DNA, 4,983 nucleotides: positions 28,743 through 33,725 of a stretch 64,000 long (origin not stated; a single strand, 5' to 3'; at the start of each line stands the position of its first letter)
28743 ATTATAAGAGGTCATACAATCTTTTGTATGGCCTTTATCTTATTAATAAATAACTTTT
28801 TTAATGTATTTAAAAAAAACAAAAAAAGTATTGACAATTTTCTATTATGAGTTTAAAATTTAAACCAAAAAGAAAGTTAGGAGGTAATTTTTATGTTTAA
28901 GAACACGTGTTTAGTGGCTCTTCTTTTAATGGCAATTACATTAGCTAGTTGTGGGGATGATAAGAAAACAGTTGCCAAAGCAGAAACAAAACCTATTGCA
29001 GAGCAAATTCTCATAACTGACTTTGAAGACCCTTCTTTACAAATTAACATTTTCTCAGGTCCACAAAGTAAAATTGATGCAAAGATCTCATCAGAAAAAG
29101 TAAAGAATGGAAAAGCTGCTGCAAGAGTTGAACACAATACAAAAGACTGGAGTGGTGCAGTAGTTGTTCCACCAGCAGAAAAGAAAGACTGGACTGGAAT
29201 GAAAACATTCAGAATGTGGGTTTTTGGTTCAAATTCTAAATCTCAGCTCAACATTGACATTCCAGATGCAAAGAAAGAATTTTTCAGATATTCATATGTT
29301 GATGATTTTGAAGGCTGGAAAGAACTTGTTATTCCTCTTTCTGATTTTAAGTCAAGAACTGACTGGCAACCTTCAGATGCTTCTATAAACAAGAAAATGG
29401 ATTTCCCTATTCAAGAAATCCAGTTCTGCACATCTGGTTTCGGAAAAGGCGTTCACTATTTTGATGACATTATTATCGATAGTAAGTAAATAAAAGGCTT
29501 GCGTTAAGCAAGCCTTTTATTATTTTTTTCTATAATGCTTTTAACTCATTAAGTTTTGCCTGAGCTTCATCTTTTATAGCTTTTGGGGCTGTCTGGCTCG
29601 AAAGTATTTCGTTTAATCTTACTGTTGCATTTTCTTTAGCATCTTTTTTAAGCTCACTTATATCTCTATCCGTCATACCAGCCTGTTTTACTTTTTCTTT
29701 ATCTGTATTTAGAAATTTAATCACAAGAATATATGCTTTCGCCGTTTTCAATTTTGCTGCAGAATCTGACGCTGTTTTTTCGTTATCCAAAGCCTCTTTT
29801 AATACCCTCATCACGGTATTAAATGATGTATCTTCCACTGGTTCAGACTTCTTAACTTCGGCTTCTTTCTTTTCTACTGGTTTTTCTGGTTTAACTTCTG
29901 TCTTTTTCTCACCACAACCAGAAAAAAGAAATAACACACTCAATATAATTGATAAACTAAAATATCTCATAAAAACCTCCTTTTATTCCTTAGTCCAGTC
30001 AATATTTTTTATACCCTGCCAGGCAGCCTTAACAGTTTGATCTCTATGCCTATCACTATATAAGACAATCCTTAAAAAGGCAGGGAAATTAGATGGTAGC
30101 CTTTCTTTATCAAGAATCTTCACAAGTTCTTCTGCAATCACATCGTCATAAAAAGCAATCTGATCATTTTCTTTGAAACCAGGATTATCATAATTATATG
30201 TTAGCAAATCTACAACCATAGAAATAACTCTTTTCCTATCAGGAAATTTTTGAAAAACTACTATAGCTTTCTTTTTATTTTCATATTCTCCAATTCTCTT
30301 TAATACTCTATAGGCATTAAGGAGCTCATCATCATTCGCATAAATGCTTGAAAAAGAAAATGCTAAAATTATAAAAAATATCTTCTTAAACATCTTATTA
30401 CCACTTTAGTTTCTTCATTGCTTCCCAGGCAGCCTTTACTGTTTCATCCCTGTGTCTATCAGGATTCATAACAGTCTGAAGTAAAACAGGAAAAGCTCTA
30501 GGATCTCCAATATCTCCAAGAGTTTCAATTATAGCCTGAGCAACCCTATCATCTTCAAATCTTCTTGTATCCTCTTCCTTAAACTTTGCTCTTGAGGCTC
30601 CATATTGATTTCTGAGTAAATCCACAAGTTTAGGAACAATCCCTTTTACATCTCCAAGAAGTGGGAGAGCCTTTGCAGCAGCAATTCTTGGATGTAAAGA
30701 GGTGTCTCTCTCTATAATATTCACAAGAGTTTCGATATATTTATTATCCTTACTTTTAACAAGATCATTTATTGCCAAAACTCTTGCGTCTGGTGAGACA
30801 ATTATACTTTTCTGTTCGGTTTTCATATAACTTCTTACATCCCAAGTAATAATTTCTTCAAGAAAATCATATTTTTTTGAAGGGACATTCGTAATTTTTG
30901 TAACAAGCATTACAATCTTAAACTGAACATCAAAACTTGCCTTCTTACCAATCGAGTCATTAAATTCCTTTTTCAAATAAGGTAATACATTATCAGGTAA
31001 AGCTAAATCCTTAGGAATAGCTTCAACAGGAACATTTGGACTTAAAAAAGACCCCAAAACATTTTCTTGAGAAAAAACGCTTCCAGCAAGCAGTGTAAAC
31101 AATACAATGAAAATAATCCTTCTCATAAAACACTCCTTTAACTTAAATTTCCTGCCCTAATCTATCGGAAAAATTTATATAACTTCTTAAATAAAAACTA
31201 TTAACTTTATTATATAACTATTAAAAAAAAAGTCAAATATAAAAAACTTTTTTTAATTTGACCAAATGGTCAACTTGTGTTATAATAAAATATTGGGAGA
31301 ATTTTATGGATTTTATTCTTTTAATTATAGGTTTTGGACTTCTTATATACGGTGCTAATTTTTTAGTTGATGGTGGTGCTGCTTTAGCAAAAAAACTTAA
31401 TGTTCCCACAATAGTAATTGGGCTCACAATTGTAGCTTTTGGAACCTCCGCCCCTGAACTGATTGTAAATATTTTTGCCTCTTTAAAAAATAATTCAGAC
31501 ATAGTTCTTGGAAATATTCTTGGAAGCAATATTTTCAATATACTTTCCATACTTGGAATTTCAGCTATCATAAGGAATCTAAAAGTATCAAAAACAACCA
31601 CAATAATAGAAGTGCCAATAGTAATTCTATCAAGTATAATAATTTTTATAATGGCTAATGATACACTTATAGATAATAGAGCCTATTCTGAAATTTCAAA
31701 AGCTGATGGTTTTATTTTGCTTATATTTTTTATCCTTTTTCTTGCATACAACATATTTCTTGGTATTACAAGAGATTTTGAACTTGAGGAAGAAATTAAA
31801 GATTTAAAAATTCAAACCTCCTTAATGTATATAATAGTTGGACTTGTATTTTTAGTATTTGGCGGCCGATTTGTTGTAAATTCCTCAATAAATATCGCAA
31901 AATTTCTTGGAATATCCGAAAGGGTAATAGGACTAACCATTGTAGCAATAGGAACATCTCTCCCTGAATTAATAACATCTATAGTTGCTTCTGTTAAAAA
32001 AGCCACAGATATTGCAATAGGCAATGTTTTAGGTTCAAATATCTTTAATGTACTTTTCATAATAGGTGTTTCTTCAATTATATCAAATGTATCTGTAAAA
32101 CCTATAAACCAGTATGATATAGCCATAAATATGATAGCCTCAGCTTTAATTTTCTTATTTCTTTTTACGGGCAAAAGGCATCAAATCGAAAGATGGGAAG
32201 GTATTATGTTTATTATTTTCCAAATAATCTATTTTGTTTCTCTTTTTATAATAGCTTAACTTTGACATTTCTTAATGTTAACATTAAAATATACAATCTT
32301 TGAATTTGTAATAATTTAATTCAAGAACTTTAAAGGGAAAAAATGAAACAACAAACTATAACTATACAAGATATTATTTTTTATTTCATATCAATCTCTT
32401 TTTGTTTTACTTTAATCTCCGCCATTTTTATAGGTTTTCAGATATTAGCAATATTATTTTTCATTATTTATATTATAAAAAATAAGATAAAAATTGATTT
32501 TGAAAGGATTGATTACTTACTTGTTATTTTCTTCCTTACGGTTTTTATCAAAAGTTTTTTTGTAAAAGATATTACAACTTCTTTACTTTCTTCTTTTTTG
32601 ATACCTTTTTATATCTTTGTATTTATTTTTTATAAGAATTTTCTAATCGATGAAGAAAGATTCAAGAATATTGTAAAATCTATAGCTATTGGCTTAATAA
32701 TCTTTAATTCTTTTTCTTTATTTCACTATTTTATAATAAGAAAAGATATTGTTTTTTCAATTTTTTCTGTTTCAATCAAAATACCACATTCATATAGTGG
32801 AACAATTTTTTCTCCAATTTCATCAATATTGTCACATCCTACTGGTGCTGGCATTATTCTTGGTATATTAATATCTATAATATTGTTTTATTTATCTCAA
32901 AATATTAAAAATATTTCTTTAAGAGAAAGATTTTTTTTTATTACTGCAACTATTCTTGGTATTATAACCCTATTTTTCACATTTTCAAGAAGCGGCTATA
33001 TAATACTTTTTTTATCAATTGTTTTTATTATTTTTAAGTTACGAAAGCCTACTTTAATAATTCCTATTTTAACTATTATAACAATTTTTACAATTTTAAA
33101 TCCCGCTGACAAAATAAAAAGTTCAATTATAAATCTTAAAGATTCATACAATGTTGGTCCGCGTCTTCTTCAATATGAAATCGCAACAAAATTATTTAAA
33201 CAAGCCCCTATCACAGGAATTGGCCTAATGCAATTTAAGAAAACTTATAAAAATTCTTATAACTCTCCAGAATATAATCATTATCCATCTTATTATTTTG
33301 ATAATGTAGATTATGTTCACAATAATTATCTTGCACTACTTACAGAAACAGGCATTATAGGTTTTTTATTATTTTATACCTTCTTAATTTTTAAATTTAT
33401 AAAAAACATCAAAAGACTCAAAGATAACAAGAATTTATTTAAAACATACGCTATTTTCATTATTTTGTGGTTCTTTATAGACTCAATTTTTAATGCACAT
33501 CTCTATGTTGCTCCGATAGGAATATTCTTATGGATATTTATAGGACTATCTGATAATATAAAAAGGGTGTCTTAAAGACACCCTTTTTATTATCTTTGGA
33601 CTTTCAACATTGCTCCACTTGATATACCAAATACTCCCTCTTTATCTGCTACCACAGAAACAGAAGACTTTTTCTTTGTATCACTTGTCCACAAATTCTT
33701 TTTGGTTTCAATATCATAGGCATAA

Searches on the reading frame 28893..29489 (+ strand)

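Call 58: search_protein_families(library=pfam, proteins=[window:28893-29489:+], max_evalue=0.00001)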
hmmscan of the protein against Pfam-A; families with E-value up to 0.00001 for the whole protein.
window:28893-29489:+ (198 aa): 1 family
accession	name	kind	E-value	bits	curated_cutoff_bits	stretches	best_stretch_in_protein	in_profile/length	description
PF03425.19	CBM_11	-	2e-20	74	27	1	36-178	10-162/182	Carbohydrate binding domain (family 11)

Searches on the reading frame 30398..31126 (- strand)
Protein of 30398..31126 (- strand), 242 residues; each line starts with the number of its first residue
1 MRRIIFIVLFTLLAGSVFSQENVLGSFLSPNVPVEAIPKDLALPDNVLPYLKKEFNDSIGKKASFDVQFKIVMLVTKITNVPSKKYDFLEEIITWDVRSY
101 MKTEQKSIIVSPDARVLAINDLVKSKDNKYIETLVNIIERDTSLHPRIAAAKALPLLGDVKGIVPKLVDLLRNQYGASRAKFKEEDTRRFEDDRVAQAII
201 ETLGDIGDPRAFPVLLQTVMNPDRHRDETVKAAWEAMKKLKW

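Call 58: search_protein_families(library=pfam, proteins=[window:30398-31126:-], max_evalue=0.00001)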
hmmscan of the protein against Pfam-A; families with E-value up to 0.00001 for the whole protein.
window:30398-31126:- (242 aa): 2 families
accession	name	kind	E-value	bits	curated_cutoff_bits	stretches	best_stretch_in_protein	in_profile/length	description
PF13646.12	HEAT_2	-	2.9e-11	44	27.7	0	191-223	43-75/88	HEAT repeats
PF03130.22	HEAT_PBS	-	5.3e-06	26.9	20.9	0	197-217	3-23/27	PBS lyase HEAT-like repeat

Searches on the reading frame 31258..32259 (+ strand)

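Call 58: search_protein_families(library=pfam, proteins=[window:31258-32259:+], max_evalue=0.00001)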
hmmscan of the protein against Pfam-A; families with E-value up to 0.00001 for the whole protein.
window:31258-32259:+ (333 aa): 1 family
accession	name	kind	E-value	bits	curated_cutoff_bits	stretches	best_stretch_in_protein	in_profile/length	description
PF01699.29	Na_Ca_ex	-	1.9e-63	213.4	24.9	2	188-328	2-148/151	Sodium/calcium exchanger protein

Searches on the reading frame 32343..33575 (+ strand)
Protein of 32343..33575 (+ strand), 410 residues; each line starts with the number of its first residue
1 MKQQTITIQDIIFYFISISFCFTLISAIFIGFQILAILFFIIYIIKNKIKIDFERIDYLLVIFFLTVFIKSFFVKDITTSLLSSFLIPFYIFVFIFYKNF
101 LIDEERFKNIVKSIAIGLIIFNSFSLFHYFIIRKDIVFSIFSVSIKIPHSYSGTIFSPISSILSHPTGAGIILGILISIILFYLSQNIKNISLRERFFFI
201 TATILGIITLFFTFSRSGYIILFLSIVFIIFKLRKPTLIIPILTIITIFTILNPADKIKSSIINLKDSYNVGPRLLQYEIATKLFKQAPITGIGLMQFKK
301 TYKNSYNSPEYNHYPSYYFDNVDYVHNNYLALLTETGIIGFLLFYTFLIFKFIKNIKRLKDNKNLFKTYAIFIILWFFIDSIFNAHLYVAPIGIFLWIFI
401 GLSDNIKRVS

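Call 58: search_protein_families(library=pfam, proteins=[window:32343-33575:+], max_evalue=0.00001)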
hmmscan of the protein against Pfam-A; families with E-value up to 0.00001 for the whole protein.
window:32343-33575:+ (410 aa): 1 family
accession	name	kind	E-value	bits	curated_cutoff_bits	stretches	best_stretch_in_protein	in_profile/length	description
PF04932.20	Wzy_C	-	1.6e-19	70.6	31.7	1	202-345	2-149/149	O-Antigen ligase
